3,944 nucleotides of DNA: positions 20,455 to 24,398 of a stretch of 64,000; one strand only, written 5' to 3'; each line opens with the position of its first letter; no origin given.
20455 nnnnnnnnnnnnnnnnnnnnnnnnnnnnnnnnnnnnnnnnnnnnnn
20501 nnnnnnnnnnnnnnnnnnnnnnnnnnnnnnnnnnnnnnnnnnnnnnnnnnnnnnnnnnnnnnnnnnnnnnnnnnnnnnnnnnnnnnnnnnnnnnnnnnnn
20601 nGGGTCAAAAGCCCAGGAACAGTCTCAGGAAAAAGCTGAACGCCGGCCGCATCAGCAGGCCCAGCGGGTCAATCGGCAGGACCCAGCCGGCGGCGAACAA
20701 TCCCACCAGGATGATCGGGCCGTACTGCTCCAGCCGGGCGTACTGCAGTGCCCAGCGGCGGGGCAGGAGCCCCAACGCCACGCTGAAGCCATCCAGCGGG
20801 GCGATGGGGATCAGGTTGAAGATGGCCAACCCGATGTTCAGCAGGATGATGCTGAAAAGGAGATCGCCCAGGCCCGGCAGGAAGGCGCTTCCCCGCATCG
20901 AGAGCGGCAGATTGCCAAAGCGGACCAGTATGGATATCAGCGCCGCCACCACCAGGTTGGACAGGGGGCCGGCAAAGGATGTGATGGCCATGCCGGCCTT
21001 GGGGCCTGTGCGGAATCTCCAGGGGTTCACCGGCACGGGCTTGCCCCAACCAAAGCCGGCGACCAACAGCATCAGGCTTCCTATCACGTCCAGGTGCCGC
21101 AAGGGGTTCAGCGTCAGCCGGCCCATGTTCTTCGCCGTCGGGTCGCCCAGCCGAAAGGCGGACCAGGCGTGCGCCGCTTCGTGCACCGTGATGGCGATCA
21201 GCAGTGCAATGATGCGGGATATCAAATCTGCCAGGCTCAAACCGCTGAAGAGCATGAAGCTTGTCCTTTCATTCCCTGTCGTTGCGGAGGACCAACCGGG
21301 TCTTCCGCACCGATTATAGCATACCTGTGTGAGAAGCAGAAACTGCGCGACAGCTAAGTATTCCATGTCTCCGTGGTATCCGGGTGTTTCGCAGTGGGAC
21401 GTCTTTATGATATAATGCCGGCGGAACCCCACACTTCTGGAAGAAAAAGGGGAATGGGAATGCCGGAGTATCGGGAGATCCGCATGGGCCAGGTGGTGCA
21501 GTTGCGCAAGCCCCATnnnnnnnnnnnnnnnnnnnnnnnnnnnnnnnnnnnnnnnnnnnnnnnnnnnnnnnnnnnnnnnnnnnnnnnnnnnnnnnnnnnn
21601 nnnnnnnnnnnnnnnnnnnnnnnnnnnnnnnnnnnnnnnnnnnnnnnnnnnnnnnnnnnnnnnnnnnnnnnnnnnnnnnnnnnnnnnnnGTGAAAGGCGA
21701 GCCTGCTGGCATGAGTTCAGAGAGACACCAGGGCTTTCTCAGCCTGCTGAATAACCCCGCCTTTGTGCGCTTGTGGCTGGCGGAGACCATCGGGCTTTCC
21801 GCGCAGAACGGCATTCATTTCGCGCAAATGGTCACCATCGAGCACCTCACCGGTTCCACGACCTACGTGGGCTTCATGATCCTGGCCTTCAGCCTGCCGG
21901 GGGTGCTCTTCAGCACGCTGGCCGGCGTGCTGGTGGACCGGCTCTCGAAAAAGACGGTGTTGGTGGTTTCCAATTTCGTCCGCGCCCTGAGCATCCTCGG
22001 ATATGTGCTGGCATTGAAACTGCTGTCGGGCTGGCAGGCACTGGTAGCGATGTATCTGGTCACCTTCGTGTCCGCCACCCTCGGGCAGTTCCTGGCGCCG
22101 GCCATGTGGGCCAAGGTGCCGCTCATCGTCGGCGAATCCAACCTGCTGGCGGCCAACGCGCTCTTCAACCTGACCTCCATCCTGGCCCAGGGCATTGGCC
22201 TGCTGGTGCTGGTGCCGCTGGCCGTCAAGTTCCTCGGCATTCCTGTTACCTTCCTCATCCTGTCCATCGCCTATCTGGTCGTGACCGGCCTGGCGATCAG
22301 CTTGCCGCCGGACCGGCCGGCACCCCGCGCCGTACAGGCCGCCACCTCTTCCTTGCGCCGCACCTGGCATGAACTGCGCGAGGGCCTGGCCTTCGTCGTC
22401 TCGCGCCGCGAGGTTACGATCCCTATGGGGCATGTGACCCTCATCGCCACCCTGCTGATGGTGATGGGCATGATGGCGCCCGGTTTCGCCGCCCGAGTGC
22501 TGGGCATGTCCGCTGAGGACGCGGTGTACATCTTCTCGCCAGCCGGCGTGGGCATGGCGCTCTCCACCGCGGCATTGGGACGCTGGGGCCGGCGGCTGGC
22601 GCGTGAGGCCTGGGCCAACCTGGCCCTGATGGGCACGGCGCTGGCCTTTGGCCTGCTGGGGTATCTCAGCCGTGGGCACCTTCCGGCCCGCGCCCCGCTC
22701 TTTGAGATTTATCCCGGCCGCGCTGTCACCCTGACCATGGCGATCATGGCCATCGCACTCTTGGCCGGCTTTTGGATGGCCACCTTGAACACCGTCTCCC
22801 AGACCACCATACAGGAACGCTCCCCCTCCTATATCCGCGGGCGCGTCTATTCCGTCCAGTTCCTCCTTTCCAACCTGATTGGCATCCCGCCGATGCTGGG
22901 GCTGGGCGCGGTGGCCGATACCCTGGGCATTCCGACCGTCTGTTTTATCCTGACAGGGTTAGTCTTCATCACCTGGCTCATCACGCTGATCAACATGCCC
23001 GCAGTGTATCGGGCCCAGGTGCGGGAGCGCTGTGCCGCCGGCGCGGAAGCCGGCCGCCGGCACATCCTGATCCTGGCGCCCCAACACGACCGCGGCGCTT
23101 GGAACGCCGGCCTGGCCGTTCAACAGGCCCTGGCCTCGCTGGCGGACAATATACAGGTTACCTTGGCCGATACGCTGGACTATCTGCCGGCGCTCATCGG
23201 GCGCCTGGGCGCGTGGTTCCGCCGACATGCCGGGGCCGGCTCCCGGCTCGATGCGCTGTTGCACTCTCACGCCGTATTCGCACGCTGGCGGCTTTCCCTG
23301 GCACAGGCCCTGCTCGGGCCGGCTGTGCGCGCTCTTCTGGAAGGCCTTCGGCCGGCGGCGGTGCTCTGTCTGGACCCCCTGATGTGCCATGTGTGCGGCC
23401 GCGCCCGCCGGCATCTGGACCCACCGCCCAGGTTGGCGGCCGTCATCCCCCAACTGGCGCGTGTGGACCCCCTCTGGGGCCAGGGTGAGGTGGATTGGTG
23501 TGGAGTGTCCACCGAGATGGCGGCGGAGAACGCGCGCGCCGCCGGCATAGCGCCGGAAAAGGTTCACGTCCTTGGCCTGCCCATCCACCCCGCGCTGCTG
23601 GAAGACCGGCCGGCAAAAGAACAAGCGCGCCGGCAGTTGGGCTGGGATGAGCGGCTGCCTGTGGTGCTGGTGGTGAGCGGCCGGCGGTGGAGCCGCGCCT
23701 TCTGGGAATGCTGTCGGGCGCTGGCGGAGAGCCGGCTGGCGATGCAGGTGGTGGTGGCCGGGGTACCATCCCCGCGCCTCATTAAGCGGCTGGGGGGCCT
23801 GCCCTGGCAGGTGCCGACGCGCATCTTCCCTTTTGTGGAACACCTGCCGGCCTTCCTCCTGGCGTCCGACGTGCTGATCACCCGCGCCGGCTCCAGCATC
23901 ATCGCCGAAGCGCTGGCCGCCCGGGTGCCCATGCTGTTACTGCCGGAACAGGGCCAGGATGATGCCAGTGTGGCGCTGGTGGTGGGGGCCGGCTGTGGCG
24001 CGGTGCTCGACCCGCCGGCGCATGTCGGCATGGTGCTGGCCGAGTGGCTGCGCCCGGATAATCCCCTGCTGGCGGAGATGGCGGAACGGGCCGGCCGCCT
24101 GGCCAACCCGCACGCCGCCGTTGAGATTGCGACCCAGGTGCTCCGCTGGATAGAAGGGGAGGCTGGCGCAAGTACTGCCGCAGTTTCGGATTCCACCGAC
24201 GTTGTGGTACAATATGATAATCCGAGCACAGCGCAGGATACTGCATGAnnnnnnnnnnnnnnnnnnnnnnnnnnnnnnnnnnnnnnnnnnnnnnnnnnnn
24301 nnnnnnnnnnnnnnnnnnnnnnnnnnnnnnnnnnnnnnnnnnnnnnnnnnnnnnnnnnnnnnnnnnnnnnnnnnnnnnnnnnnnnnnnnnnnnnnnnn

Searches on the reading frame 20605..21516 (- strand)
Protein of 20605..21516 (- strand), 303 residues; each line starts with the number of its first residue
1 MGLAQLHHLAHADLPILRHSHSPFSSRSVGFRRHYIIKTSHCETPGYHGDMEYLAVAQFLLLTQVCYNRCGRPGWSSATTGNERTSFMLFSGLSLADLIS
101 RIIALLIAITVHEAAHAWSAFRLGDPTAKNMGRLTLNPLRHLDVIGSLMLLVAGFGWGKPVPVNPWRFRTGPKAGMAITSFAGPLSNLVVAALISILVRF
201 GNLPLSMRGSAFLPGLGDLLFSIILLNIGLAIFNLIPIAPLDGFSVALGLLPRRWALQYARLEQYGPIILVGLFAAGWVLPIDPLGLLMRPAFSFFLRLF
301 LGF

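Call 55: search_protein_families(library=pfam, proteins=[window:20605-21516:-], max_evalue=0.00001)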
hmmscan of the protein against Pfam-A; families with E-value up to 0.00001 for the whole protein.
window:20605-21516:- (303 aa): 1 family
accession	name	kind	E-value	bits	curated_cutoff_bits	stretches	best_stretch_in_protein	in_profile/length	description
PF02163.28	Peptidase_M50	-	6.8e-10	39.1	27.2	0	215-252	158-195/221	Peptidase family M50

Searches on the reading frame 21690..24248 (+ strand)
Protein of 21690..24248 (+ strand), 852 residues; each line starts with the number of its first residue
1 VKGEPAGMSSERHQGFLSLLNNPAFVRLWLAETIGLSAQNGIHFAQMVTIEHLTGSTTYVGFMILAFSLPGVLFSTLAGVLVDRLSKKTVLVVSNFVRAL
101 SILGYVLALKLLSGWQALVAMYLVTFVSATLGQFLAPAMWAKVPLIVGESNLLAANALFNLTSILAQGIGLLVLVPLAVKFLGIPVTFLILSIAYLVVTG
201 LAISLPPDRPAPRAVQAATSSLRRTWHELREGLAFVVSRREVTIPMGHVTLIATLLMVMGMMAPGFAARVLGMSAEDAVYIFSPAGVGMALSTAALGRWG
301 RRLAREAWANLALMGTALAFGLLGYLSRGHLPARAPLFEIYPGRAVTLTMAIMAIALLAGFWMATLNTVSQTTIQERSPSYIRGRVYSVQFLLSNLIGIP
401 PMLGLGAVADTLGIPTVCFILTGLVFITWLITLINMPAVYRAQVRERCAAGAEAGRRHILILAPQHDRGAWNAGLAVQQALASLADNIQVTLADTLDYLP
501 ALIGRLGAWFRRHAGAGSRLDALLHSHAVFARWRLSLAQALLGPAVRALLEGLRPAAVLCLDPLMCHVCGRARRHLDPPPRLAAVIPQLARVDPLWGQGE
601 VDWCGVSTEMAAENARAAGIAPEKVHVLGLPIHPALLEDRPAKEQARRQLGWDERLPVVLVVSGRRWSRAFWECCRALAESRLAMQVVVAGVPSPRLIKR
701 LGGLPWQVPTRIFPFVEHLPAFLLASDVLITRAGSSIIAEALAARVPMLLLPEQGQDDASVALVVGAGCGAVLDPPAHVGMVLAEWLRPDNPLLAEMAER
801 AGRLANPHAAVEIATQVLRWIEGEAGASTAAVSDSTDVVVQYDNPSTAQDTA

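Call 55: search_protein_families(library=pfam, proteins=[window:21690-24248:+], max_evalue=0.00001)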
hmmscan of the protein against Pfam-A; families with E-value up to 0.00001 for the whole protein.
window:21690-24248:+ (852 aa): 4 families
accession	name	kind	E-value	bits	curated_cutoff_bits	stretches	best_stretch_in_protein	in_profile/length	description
PF07690.21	MFS_1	-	7.3e-23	81.5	33.4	1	49-398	22-343/347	Major Facilitator Superfamily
PF06925.17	MGDG_synth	-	1.1e-07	32.5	25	1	476-632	7-169/169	Monogalactosyldiacylglycerol (MGDG) synthase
PF05977.19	MFS_3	-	2.6e-07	29.9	27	1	18-432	5-390/524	Transmembrane secretion effector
PF04101.22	Glyco_tran_28_C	-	5.9e-06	26.9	22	0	710-757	56-103/166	Glycosyltransferase family 28 C-terminal domain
